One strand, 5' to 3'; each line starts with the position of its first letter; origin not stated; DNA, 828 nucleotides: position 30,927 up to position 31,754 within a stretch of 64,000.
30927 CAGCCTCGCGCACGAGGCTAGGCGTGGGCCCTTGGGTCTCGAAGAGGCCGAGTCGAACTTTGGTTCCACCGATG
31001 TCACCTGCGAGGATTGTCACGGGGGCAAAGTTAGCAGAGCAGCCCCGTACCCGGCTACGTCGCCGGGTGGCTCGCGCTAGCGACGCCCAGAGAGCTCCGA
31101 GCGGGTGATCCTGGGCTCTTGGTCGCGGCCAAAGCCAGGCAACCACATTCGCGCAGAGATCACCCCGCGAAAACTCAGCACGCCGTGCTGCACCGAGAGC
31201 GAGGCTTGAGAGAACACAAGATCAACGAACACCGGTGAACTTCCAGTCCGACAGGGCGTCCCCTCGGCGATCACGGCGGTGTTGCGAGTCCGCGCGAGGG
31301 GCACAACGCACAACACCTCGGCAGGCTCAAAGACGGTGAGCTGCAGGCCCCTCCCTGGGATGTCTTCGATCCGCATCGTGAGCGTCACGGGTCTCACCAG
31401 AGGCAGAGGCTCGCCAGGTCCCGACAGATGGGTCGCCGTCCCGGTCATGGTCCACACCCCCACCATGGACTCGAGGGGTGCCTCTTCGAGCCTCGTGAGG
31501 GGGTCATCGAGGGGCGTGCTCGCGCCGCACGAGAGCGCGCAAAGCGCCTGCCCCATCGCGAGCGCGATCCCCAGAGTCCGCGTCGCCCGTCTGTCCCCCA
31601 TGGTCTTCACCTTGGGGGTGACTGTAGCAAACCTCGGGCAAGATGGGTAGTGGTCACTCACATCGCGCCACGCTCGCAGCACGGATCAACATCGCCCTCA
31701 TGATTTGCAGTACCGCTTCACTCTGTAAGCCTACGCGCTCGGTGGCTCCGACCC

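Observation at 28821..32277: Divergently duplicated two-gene secreted cassette (lipoprotein A + secreted B) bracketing glucokinase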

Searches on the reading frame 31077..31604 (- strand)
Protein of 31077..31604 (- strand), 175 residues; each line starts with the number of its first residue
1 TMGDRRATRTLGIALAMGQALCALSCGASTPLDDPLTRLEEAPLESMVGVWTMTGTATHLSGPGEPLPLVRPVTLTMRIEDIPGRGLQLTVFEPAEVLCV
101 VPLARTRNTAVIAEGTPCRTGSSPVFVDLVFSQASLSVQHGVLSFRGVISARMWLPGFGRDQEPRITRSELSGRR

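Call 6: search_protein_families(library=pfam, proteins=[window:31077-31604:-], max_evalue=1)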
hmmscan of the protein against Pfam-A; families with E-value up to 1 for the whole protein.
window:31077-31604:- (175 aa): 0 families

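Call 7: search_protein_families(library=ncbifam, proteins=[window:31077-31604:-], max_evalue=1)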
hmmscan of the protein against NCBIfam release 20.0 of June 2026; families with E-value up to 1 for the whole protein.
window:31077-31604:- (175 aa): 1 family
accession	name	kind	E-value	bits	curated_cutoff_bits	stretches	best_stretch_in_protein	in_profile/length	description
NF004647.0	PRK05990.1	equivalog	0.017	14.5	271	1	58-150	53-145/245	precorrin-2 C(20)-methyltransferase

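Call 9: find_homologous_proteins(query=window:31077-31604:-)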
Query window:31077-31604:- (175 aa): 1 proteins with E <= 0.001 among 159 candidates.
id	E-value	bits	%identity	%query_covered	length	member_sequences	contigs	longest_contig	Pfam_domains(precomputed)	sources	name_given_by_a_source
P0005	2.3e-108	377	100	99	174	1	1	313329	-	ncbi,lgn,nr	ncbi:MAG: hypothetical protein Q8Q09_27815 [Deltaproteobacteria bacterium]|nr:hypothetical protein [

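Call 21: find_homologous_proteins(query=A2, max_evalue=0.1)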
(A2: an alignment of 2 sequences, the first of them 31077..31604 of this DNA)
Query A2 (2 sequences) (175 aa, profile of the alignment): 2 proteins with E <= 0.1 among 1998 candidates.
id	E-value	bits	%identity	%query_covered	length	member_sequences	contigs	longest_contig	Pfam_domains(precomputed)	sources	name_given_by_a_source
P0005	9.0e-94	330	100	99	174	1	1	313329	-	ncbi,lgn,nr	ncbi:MAG: hypothetical protein Q8Q09_27815 [Deltaproteobacteria bacterium]|nr:hypothetical protein [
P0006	4.5e-84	298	36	82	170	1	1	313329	-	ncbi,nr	ncbi:MAG: hypothetical protein Q8Q09_27800 [Deltaproteobacteria bacterium]|nr:hypothetical protein [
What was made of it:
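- The family has only two members in all the libraries searched (calls 9, 21).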

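Call 31: predict_structure(alignment_id=A2)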
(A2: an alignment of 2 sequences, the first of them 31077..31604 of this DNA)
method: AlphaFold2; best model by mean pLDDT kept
length: 175 residues; sequences in the alignment: 2
mean_pLDDT: 62.1   pTM: 0.61
mean pLDDT of the five models: 62.1, 60.3, 49.4, 47.1, 46.9
residues with pLDDT >= 90: 0; 70-90: 72; 50-70: 53; < 50: 50
segments of 3 or more residues with pLDDT < 50: 1-43, 65-70
pLDDT, mean of each block of 10 residues (from residue 1): 41 47 32 33 64 62 49 69 85 66 81 78 65 80 77 61 65 61
secondary structure, 60 per line:
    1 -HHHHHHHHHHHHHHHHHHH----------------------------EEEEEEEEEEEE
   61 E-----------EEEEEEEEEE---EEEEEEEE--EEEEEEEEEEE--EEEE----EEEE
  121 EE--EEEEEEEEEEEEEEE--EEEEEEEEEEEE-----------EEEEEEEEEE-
elements in order: H2-20 E49-61 E73-82 E86-93 E96-106 E109-112 E117-122 E125-139 E142-153 E165-174
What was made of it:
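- On Lipocalin / calycin barrel (A): The barrel is predicted at pLDDT 62 (call 31).
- AF2 gives a coherent barrel from just two sequences (call 31).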

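Call 48: search_protein_families(library=phrogs, proteins=[window:31077-31604:-], max_evalue=0.1)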
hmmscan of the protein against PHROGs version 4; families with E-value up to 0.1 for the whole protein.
window:31077-31604:- (175 aa): 0 families

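Call 49: search_protein_families(library=padloc, proteins=[window:31077-31604:-], max_evalue=0.1)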
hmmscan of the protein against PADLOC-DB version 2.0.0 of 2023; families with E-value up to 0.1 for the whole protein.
window:31077-31604:- (175 aa): 0 families

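Call 59: search_solved_structures(query=A2, max_evalue=10)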
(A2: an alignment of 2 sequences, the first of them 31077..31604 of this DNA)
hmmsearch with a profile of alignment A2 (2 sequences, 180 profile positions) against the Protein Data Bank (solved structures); distinct sequences matched with E-value up to 10: 12.
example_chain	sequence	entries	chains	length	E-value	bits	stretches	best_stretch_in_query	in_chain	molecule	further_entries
7dv4_A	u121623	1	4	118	0.75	12.5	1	88-135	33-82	Cytotoxic T-lymphocyte protein 4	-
8hit_C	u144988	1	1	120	0.78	12.4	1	88-135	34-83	Cytotoxic T-lymphocyte protein 4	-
5tru_c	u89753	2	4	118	0.78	12.4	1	88-135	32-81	Cytotoxic T-lymphocyte protein 4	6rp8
6xy2_A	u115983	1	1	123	0.88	12.2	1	88-135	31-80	Cytotoxic T-lymphocyte protein 4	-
5xj3_C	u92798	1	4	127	0.9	12.2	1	88-135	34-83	Cytotoxic T-lymphocyte protein 4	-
3bx7_C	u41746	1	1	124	0.9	12.2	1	88-135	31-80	CYTOTOXIC T-LYMPHOCYTE-ASSOCIATED ANTIGEN 4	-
6rqm_A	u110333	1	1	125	0.91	12.2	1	88-135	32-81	Cytotoxic T-lymphocyte protein 4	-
7su0_C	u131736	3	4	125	0.92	12.2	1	88-135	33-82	Cytotoxic T-lymphocyte protein 4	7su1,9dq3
1i85_C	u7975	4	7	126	0.94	12.2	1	88-135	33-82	CYTOTOXIC T-LYMPHOCYTE-ASSOCIATED PROTEIN 4 | Cytotoxic T-lymphocyte protein 4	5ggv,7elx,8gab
1i8l_C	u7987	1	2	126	0.95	12.1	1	88-135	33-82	CYTOTOXIC T-LYMPHOCYTE PROTEIN 4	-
1ah1_A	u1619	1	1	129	0.98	12.1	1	88-135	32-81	CTLA-4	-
6rpj_A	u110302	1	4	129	0.98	12.1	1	88-135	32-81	Cytotoxic T-lymphocyte protein 4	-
